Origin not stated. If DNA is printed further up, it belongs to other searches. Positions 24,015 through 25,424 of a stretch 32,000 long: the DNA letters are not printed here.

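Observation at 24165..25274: Circularly permuted PorB: the thiamine-PP motif GDG...DN is split between the extreme C and N termini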

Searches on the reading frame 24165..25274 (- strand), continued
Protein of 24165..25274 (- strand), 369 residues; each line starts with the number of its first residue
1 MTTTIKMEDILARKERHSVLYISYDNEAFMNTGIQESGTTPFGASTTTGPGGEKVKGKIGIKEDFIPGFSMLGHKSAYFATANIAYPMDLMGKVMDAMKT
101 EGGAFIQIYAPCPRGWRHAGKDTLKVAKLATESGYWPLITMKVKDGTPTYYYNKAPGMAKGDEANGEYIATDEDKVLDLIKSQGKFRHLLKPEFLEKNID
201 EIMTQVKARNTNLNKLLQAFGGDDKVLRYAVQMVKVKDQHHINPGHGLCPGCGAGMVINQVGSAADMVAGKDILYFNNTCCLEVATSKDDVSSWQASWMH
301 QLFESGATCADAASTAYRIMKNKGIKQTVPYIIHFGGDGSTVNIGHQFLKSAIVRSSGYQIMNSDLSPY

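Call 17: search_protein_representatives(protein=window:24165-25274:-)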
Query: 369 residues. Proteins with E-value up to 0.001 (for the whole library): 1345; up to 1e-10: 544; up to 1e-30: 43. The best 150 are listed.
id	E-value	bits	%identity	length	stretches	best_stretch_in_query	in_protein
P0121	2.1e-110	385.9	63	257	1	2-257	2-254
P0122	5.7e-107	374.6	51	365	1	4-368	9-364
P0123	1.8e-55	205.1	42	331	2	15-217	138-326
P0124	5.1e-49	183.9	42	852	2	19-209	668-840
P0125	1.8e-48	182.1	39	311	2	15-170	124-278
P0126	1.3e-46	176.0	41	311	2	14-209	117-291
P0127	1.9e-45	172.1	40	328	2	15-142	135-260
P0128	1.7e-44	169.1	41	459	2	14-141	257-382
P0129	2.2e-44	168.7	40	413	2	15-205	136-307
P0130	6.4e-44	167.1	39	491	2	14-149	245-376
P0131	6.8e-44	167.0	42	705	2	14-147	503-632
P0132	5.1e-43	164.2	38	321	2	15-168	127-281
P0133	7.2e-43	163.7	64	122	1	4-119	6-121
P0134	1.9e-42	162.3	39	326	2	15-207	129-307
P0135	8.3e-42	160.2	41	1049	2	14-151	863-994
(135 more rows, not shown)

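Call 19: predict_structure(alignment_id=A1)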
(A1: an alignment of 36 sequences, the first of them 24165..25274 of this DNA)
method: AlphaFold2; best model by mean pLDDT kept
length: 369 residues; sequences in the alignment: 36
mean_pLDDT: 79.9   pTM: 0.86
mean pLDDT of the five models: 79.9, 79.1, 78.7, 78.2, 78.0
residues with pLDDT >= 90: 163; 70-90: 116; 50-70: 49; < 50: 41
segments of 3 or more residues with pLDDT < 50: 29-58, 185-193
pLDDT, mean of each block of 10 residues (from residue 1): 91 93 70 43 37 40 67 90 95 97 92 72 90 93 92 92 90 89 55 60 83 90 87 89 68 83 94 83 55 79 81 94 92 79 76 90 81
secondary structure, 60 per line:
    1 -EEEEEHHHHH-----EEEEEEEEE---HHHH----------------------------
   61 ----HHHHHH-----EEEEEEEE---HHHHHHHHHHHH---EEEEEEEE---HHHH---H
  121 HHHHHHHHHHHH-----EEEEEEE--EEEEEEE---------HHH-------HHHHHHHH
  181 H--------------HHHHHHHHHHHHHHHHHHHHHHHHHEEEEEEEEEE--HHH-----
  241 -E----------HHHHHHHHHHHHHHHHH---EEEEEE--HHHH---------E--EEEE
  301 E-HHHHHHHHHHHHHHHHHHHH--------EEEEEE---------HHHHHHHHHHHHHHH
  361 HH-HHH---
elements in order: E2-6 H7-11 E17-25 H29-32 H65-70 E76-83 H87-98 E102-109 H113-116 H120-132 E138-144 E147-153 H173-181 H196-220 E221-230 H253-269 E273-278 H281-284 E297-301 H303-322 E331-336 H346-362

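Call 26: fold_search(model_id=the predicted structure, library=pdb)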
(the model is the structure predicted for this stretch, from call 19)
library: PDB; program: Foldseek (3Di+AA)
matches with E <= 10: 295; with E <= 0.001: 22
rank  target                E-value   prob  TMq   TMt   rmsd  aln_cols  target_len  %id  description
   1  9bt4_C                9.2e-10  1.00  0.40  0.49   6.0       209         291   32  Pyruvate:Ferredoxin Oxidoreductase from Methanosarcina acetivorans (released 2024-10-09)
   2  5exd_I                9.1e-08  1.00  0.38  0.45   8.0       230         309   30  Crystal structure of oxalate oxidoreductase from Moorella thermoacetica bound with carboxy-di-oxido-methyl-TPP (COOM-T (released 2015-12-30)
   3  5exd_F                2.2e-07  1.00  0.39  0.45   8.1       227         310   32  Crystal structure of oxalate oxidoreductase from Moorella thermoacetica bound with carboxy-di-oxido-methyl-TPP (COOM-T (released 2015-12-30)
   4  5exe_C                4.0e-07  1.00  0.36  0.42   9.6       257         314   29  Crystal structure of oxalate oxidoreductase from Moorella thermoacetica bound with carboxy-TPP adduct (released 2015-12-30)
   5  5c4i_C                6.5e-07  1.00  0.37  0.43   9.2       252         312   30  Structure of an Oxalate Oxidoreductase (released 2015-07-01)
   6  5exe_F                7.8e-07  1.00  0.37  0.43   9.6       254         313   28  Crystal structure of oxalate oxidoreductase from Moorella thermoacetica bound with carboxy-TPP adduct (released 2015-12-30)
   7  6cip_A                3.7e-05  1.00  0.35  0.13   6.5       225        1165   15  Pyruvate:ferredoxin oxidoreductase from Moorella thermoacetica with acetyl-TPP bound (released 2018-03-28)
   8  6ciq_B                5.1e-05  1.00  0.35  0.12   7.3       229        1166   19  Pyruvate:ferredoxin oxidoreductase from Moorella thermoacetica with coenzyme A bound (released 2018-03-28)
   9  6ciq_C                8.8e-05  1.00  0.35  0.12   5.9       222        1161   19  Pyruvate:ferredoxin oxidoreductase from Moorella thermoacetica with coenzyme A bound (released 2018-03-28)
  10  6cip_D                9.4e-05  1.00  0.35  0.13   6.7       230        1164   16  Pyruvate:ferredoxin oxidoreductase from Moorella thermoacetica with acetyl-TPP bound (released 2018-03-28)
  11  6cio_A                1.0e-04  1.00  0.36  0.13   6.4       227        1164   15  Pyruvate:ferredoxin oxidoreductase from Moorella thermoacetica with lactyl-TPP bound (released 2018-03-28)
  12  6cio_F                1.1e-04  1.00  0.35  0.13   6.8       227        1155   19  Pyruvate:ferredoxin oxidoreductase from Moorella thermoacetica with lactyl-TPP bound (released 2018-03-28)
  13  6cin_E                1.4e-04  1.00  0.34  0.12   7.8       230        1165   20  Crystal structure of pyruvate:ferredoxin oxidoreductase from Moorella thermoacetica (released 2018-03-28)
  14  6cio_D                2.1e-04  1.00  0.37  0.13   6.5       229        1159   19  Pyruvate:ferredoxin oxidoreductase from Moorella thermoacetica with lactyl-TPP bound (released 2018-03-28)
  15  6cin_B                2.2e-04  1.00  0.35  0.12   6.9       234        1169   17  Crystal structure of pyruvate:ferredoxin oxidoreductase from Moorella thermoacetica (released 2018-03-28)
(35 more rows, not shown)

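Call 35: list_cluster_members(proteins=[P0123, P0125, P0126, P0127, P0134, P0122, P0129, P0132])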
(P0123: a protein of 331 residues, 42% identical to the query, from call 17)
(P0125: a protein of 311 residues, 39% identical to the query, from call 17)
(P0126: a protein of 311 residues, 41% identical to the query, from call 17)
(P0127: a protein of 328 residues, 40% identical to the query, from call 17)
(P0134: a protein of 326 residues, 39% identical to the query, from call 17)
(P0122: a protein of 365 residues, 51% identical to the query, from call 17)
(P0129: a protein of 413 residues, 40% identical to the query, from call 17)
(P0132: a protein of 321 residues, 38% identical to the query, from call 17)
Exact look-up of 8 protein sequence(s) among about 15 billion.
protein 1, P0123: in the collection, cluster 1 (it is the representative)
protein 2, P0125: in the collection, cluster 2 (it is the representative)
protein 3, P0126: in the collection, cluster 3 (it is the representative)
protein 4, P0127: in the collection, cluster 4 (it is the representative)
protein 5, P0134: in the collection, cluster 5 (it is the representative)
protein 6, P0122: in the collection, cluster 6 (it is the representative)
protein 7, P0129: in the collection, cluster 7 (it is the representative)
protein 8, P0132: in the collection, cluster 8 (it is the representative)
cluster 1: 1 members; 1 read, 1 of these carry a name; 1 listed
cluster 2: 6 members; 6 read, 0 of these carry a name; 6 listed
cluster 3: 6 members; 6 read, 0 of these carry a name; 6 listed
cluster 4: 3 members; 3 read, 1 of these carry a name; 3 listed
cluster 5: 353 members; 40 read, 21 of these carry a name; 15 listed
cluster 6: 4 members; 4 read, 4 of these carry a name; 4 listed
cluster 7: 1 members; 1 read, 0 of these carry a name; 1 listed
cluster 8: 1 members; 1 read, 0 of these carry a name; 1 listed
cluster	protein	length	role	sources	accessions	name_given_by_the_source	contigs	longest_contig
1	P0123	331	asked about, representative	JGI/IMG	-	pyruvate ferredoxin oxidoreductase beta subunit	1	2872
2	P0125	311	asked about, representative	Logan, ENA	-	-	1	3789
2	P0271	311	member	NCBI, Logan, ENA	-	-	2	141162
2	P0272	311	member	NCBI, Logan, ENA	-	-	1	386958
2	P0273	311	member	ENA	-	-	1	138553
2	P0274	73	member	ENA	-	-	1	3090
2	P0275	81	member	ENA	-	-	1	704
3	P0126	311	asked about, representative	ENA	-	-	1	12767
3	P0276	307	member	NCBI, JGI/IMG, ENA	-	-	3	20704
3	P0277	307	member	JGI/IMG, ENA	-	-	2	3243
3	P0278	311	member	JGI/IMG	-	-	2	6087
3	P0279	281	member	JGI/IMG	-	-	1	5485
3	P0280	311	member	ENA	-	-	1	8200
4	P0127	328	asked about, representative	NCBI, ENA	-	-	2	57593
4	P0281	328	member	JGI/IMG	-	pyruvate ferredoxin oxidoreductase beta subunit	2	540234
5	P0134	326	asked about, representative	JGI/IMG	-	-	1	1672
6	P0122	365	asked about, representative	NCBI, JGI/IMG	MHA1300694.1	MAG: hypothetical protein ACTSO9_14855 [Candidatus Helarchaeota archaeon]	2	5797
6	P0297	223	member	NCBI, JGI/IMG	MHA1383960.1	MAG: hypothetical protein ACTSR3_09440 [Candidatus Helarchaeota archaeon]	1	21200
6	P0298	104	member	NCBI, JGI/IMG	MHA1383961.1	MAG: hypothetical protein ACTSR3_09445 [Candidatus Helarchaeota archaeon]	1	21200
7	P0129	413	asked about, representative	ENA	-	-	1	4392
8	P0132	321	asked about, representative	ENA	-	-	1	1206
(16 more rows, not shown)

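Call 52: find_encoding_contigs(protein=P0127, flank=5000, max_places=2)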
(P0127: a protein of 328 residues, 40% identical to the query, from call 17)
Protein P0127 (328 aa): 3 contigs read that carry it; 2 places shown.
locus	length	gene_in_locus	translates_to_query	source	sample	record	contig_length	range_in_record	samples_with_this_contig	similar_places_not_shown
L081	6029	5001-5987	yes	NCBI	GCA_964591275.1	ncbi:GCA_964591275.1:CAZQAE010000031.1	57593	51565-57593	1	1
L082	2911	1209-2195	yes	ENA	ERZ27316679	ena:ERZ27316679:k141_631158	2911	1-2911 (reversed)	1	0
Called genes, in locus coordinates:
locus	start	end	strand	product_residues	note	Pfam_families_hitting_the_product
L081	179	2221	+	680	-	PF13472:Lipase_GDSL_2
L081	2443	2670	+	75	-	-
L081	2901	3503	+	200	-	PF01558:POR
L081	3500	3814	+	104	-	PF13187:Fer4_9 (faint), PF13484:Fer4_16 (faint), PF25160:LdpA_Fe-S-bd (faint), PF12797:Fer4_2 (faint), PF12837:Fer4_6 (faint), PF14697:Fer4_21, PF12838:Fer4_7, PF00037:Fer4, +1 more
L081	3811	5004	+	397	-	PF01855:POR_N, PF17147:PFOR_II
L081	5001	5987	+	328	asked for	PF02775:TPP_enzyme_C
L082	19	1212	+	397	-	PF01855:POR_N, PF17147:PFOR_II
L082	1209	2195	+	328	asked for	PF02775:TPP_enzyme_C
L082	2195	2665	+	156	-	PF01257:2Fe-2S_thioredx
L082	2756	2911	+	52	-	?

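Call 68: find_encoding_contigs(protein=window:24165-25274:-, flank=2000, max_places=4)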
Protein window:24165-25274:- (369 aa): 6 contigs read that carry it; 4 places shown.
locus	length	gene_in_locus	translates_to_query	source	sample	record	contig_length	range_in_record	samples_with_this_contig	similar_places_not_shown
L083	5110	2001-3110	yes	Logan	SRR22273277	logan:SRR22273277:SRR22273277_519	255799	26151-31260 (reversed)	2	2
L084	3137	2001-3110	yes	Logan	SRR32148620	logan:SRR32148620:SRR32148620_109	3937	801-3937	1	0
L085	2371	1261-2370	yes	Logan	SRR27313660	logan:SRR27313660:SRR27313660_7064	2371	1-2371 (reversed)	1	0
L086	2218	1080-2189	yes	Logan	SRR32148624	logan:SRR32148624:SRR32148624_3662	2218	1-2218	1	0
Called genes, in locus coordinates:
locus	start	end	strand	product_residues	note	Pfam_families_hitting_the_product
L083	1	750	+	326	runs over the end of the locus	PF01558:POR, PF00037:Fer4 (faint), PF12797:Fer4_2 (faint), PF13237:Fer4_10 (weak), PF14697:Fer4_21, PF12838:Fer4_7, PF13187:Fer4_9 (weak), PF13484:Fer4_16 (faint)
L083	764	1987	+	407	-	PF01855:POR_N, PF17147:PFOR_II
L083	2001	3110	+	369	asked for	PF02775:TPP_enzyme_C (faint)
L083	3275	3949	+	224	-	PF00881:Nitroreductase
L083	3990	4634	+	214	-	PF00300:His_Phos_1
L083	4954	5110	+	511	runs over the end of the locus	-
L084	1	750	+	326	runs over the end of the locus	PF01558:POR, PF00037:Fer4 (faint), PF12797:Fer4_2 (faint), PF13237:Fer4_10 (weak), PF14697:Fer4_21, PF12838:Fer4_7, PF13187:Fer4_9 (weak), PF13484:Fer4_16 (faint)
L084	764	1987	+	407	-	PF01855:POR_N, PF17147:PFOR_II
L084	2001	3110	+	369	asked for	PF02775:TPP_enzyme_C (faint)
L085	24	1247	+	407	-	PF01855:POR_N, PF17147:PFOR_II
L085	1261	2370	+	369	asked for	PF02775:TPP_enzyme_C (faint)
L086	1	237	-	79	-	?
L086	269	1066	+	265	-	PF01855:POR_N, PF17147:PFOR_II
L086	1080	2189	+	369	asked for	PF02775:TPP_enzyme_C (faint)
